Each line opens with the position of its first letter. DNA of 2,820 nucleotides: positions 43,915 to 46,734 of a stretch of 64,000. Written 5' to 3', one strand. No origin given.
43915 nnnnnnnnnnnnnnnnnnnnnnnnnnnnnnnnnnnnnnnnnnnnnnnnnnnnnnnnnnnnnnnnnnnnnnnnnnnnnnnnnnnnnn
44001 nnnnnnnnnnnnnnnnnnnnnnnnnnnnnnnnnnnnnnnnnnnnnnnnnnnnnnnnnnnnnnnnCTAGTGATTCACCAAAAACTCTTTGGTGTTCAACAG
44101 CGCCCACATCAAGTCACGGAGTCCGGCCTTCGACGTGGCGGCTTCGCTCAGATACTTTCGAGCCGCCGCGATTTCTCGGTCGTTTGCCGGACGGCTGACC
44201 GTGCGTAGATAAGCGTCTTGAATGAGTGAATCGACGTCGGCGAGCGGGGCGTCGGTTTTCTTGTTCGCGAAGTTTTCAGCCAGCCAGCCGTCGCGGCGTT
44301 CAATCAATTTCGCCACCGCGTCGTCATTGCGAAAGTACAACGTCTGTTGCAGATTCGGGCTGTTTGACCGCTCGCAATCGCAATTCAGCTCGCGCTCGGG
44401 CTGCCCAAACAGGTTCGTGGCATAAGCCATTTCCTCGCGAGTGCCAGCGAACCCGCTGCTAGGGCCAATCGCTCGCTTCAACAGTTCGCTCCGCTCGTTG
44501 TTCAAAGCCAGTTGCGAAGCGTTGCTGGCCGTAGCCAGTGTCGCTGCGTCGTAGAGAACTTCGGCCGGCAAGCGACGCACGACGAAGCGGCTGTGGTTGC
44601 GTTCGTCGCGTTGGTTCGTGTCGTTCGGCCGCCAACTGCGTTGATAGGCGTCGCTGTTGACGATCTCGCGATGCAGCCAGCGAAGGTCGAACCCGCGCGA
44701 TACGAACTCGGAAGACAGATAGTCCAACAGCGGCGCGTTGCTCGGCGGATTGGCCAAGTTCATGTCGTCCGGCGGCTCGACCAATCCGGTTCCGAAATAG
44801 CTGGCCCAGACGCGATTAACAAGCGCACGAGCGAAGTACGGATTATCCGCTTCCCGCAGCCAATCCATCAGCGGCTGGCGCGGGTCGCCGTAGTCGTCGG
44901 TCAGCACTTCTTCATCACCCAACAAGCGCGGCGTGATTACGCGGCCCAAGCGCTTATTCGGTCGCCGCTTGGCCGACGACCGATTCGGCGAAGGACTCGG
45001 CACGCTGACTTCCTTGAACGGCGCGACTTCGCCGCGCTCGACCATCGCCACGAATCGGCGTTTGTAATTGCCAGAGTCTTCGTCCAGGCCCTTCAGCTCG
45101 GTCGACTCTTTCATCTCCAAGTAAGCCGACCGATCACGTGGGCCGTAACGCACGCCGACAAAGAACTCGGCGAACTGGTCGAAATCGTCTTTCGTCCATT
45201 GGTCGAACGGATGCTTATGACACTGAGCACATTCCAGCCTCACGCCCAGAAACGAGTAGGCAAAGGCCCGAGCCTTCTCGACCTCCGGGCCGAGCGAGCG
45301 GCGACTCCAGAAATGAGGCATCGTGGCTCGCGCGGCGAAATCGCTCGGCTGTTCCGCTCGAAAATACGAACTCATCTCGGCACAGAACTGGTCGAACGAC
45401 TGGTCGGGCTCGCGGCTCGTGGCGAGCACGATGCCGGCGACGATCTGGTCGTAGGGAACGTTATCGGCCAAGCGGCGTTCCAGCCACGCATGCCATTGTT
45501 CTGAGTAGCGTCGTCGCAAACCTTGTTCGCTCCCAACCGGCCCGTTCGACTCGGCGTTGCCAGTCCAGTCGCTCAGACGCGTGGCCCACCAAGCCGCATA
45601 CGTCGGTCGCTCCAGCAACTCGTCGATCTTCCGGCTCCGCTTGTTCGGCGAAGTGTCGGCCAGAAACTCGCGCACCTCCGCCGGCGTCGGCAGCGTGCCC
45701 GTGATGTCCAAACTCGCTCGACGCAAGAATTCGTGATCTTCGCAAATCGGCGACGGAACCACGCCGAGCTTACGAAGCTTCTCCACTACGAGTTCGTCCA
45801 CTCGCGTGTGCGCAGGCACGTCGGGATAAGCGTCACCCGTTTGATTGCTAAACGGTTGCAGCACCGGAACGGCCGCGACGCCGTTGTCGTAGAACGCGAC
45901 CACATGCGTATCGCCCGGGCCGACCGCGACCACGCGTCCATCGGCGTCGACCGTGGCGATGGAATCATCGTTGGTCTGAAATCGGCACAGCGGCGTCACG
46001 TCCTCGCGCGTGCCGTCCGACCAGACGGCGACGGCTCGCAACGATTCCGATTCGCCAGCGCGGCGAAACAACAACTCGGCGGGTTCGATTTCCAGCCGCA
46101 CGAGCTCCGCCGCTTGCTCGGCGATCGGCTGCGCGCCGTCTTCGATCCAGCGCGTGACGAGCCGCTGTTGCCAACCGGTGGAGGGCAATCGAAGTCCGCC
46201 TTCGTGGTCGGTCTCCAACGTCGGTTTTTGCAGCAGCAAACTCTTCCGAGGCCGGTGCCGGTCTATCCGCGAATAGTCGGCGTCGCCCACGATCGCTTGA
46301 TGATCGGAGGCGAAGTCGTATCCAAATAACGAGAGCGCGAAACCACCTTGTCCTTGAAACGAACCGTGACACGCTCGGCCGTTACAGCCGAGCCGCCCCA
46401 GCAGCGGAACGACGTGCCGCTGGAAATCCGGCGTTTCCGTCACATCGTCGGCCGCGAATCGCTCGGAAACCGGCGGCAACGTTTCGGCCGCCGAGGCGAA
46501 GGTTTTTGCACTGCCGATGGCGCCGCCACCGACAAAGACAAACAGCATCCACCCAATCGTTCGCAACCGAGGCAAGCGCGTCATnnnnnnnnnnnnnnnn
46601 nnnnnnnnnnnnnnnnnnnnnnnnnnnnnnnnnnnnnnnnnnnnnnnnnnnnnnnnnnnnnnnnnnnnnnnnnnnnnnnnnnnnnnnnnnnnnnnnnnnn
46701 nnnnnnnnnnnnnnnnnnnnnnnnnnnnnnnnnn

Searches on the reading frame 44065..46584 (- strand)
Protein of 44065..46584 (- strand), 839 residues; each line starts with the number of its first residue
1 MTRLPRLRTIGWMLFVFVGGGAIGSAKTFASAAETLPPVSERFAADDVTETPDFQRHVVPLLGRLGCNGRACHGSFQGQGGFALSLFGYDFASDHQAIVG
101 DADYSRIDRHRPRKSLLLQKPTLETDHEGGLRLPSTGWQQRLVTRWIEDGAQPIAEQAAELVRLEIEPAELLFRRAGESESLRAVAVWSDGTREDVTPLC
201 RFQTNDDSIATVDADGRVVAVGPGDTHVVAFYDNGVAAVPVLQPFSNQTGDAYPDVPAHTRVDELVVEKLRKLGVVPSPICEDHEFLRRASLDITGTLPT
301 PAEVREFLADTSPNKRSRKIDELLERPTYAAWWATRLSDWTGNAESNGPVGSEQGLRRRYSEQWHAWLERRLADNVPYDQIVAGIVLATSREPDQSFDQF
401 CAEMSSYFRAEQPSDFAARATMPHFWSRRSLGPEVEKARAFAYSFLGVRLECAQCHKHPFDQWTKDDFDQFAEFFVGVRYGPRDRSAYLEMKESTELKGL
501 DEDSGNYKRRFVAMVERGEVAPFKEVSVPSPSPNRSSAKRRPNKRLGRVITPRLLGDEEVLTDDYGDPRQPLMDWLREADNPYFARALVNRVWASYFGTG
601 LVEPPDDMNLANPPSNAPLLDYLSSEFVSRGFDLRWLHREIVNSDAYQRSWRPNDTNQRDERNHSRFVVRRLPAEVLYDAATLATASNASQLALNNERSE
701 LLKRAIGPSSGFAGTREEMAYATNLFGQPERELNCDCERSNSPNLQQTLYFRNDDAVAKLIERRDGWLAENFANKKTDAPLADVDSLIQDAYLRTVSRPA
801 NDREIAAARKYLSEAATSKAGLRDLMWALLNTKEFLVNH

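Call 7: search_protein_families(library=pfam, proteins=[window:44065-46584:-], max_evalue=0.01)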
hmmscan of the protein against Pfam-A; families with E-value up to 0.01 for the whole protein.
window:44065-46584:- (839 aa): 3 families
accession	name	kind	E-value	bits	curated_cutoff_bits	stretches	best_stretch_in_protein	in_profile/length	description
PF07583.16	PSCyt2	-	1.5e-51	175.8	29.8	1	262-478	2-207/209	Protein of unknown function (DUF1549)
PF07587.16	PSD1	-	2.7e-46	158.4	28.5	1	569-812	2-244/244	Protein of unknown function (DUF1553)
PF02368.24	Big_2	-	0.00079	19.8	22.8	1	200-239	36-75/79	Bacterial Ig-like domain (group 2)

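Call 8: search_protein_families(library=ncbifam, proteins=[window:44065-46584:-], max_evalue=0.01)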
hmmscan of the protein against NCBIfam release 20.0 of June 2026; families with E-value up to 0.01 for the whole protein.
window:44065-46584:- (839 aa): 0 families

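Call 28: find_homologous_proteins(query=window:44065-46584:-, max_evalue=1e-50)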
Query window:44065-46584:- (839 aa): 5090 proteins with E <= 1e-50 among 8000 candidates; the best 120 are listed.
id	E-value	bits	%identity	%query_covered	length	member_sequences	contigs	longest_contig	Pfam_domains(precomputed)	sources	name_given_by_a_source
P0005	0.0e+0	1940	100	100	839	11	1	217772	PF07587.17,PF07583.17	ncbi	ncbi:MAG: DUF1549 and DUF1553 domain-containing protein [Pirellulaceae bacterium]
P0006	0.0e+0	1220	66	97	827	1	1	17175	PF07587.17,PF07583.17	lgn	-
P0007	0.0e+0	1205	64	99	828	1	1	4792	PF07587.17,PF07583.17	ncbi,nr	ncbi:MAG TPA: DUF1549 and DUF1553 domain-containing protein [Pirellulaceae bacterium]|nr:DUF1549 and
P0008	0.0e+0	1199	63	97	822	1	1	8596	PF07587.17,PF07583.17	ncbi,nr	ncbi:MAG TPA: DUF1549 domain-containing protein [Pirellulaceae bacterium]|nr:DUF1549 domain-containi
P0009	0.0e+0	1193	64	97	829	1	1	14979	PF07587.17,PF07583.17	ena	-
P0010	0.0e+0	1190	64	97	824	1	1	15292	PF07587.17,PF07583.17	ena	-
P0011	0.0e+0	1187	64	96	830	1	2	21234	PF07587.17,PF07583.17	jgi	jgi:hypothetical protein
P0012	0.0e+0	1179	63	97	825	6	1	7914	PF07587.17,PF02368.25,PF07583.17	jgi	jgi:hypothetical protein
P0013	0.0e+0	1179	64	96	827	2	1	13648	PF07587.17,PF07583.17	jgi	jgi:hypothetical protein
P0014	0.0e+0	1178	64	96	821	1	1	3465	PF07587.17,PF02368.25,PF07583.17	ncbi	-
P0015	0.0e+0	1178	64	96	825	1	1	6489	PF07587.17,PF02368.25,PF07583.17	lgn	-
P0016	0.0e+0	1177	64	96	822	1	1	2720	PF07587.17,PF07583.17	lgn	-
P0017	0.0e+0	1177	62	97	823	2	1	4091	PF07587.17,PF07583.17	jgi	jgi:hypothetical protein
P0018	0.0e+0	1174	63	97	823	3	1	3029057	PF07587.17,PF02368.25,PF07583.17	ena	-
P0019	0.0e+0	1171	63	96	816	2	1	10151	PF07587.17,PF07583.17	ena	-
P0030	0.0e+0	1133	61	98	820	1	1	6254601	PF07587.17,PF07583.17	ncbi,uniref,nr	ncbi:DUF1549 and DUF1553 domain-containing protein [Anatilimnocola floriformis]|uniref:DUF1549 and D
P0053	0.0e+0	1106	59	98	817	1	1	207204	PF07587.17,PF07583.17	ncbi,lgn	ncbi:MAG: DUF1549 domain-containing protein [Gemmataceae bacterium]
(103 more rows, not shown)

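Call 29: find_encoding_contigs(protein=P0030, flank=10000, max_places=2)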
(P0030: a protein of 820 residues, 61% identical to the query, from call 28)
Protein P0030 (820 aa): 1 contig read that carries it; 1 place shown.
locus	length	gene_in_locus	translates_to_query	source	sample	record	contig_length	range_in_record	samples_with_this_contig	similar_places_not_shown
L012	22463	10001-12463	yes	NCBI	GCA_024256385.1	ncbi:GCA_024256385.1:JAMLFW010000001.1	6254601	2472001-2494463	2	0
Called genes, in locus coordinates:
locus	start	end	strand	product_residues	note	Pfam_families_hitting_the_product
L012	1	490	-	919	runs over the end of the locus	PF22422:MGH1-like_GH, PF03200:Glyco_hydro_63 (weak), PF22422:MGH1-like_GH (weak)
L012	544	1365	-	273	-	PF03976:PPK2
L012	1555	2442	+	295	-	PF08332:CaMKII_AD (weak), PF13577:SnoaL_4, PF12680:SnoaL_2, PF13474:SnoaL_3, PF14534:DUF4440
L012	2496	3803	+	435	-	-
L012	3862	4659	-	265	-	PF06283:ThuA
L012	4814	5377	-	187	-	PF11181:YflT (weak)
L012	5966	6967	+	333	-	PF00781:DAGK_cat, PF00609:DAGK_acc (faint), PF19279:YegS_C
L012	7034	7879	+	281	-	PF00793:DAHP_synth_1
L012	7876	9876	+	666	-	PF12895:ANAPC3 (weak)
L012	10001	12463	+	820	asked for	PF07583:PSCyt2, PF07587:PSD1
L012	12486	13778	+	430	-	PF07394:DUF1501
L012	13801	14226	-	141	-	-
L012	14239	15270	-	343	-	PF07963:N_methyl, PF07596:SBP_bac_10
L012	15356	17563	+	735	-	PF17191:RecG_wedge, PF00270:DEAD, PF04851:ResIII, PF00271:Helicase_C, PF19833:RecG_dom3_C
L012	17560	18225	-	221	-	-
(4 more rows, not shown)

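Call 30: find_encoding_contigs(protein=P0053, flank=10000, max_places=2)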
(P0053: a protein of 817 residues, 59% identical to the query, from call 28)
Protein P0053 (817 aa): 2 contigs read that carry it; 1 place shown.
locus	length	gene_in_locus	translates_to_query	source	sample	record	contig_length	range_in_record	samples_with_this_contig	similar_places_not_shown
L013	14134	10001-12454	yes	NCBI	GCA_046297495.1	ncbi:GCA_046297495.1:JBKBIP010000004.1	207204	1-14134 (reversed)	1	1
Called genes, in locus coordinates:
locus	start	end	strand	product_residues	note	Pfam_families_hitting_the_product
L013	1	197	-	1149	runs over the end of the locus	PF14559:TPR_19 (faint), PF13432:TPR_16 (faint)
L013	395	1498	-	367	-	PF22660:RS_preATP-grasp-like, PF02222:ATP-grasp, PF17769:PurK_C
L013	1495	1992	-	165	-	PF00731:AIRC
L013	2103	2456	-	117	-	PF12840:HTH_20, PF01022:HTH_5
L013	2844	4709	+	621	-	PF05580:Peptidase_S55 (weak)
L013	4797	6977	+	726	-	PF24684:Vgb_lyase (weak), PF07494:Reg_prop (faint)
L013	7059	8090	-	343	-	PF08450:SGL (faint), PF26549:Tricorn_N, PF26549:Tricorn_N, PF07676:PD40, PF26550:Tricorn_2nd, PF07676:PD40 (weak), PF26549:Tricorn_N, PF07676:PD40, +3 more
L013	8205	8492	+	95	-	PF01844:HNH (weak)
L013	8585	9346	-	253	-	PF00481:PP2C, PF13672:PP2C_2, PF07228:SpoIIE (faint)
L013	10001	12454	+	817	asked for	PF07583:PSCyt2, PF07587:PSD1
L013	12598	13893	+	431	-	PF07394:DUF1501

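Call 31: find_encoding_contigs(protein=P0006, flank=10000, max_places=2)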
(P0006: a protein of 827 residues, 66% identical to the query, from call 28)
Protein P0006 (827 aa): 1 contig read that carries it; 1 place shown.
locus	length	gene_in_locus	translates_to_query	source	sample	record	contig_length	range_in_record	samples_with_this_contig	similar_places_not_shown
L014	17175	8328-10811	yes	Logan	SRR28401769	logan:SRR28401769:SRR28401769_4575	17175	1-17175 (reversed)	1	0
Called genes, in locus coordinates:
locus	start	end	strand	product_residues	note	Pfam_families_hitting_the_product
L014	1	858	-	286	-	?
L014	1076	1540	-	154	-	PF00571:CBS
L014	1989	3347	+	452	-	PF01011:PQQ (faint), PF13360:PQQ_2, PF13570:Beta-prop_ACSF4 (faint), PF13360:PQQ_2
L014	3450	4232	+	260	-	PF03328:HpcH_HpaI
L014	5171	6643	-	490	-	-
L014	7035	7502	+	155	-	PF04073:tRNA_edit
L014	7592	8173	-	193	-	-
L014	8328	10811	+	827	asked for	PF07583:PSCyt2, PF07587:PSD1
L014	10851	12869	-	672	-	-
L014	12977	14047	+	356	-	PF20067:SSL_N (faint), PF08450:SGL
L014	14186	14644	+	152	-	-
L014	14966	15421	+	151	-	PF01627:Hpt (weak)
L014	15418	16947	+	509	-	PF05227:CHASE3, PF00512:HisKA, PF02518:HATPase_c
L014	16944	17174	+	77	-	?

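Call 33: find_related_loci(query=window:44065-46584:-, collection=metagenome_contigs, flank=10000)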
Query window:44065-46584:- (839 aa) in metagenome_contigs; peptide patterns used: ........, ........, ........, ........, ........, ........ (x = any residue, [..] = any of these).
600 stretches matched a pattern (row limit reached: there are more); 500 encode a relative of the query (tblastn E <= 1e-3); the best 80 are kept; 80 distinct loci.
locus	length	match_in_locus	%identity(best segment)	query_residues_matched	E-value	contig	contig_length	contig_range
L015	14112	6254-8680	64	34-839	0e+0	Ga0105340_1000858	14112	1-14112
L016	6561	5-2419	63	32-839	0e+0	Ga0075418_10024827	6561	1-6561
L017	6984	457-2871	58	26-839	0e+0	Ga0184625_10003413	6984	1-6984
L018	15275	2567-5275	51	6-838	0e+0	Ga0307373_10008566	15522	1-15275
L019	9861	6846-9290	52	30-839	0e+0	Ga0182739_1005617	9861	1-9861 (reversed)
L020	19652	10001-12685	50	3-838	0e+0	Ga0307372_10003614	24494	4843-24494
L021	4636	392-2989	49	12-838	0e+0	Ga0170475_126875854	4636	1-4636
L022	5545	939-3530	50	30-839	0e+0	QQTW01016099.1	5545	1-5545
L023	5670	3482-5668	59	22-734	0e+0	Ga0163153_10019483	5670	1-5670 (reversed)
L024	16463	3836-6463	56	30-838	0e+0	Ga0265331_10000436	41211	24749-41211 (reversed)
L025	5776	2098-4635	50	5-839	0e+0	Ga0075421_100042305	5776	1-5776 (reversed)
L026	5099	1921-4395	50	35-839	0e+0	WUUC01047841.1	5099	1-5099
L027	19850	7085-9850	52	6-839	0e+0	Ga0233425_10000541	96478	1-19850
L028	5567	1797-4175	52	1-839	0e+0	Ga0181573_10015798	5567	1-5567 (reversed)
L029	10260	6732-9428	53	8-839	0e+0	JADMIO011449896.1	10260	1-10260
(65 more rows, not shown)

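Call 101: search_solved_structures(query=window:44065-46584:-, max_evalue=0.01)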
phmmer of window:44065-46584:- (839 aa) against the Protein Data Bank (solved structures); distinct sequences matched with E-value up to 0.01: 2.
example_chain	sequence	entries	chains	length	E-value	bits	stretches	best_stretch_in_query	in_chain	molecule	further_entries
9ifo_A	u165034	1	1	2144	2.2e-12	49.2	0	157-235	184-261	Teneurin-Like Protein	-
9pt5_A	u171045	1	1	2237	2.6e-12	49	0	157-235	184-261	Teneurin-like protein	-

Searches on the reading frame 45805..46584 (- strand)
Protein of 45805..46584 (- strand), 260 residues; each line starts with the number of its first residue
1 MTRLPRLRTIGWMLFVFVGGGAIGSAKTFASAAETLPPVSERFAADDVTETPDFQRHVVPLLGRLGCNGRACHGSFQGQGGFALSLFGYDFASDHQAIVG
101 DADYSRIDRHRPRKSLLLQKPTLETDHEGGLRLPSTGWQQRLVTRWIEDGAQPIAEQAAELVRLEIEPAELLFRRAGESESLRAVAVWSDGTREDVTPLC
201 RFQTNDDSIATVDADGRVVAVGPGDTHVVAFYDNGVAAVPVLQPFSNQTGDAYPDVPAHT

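Call 62: search_protein_families(library=pfam, proteins=[window:45805-46584:-], max_evalue=5)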
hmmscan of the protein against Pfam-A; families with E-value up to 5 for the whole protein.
window:45805-46584:- (260 aa): 2 families
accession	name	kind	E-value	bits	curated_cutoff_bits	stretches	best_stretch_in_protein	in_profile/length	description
PF02368.24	Big_2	-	0.00018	21.8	22.8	1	200-239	36-75/79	Bacterial Ig-like domain (group 2)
PF07635.16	PSCyt1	-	0.084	13.9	22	1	71-106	3-41/59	Planctomycete cytochrome C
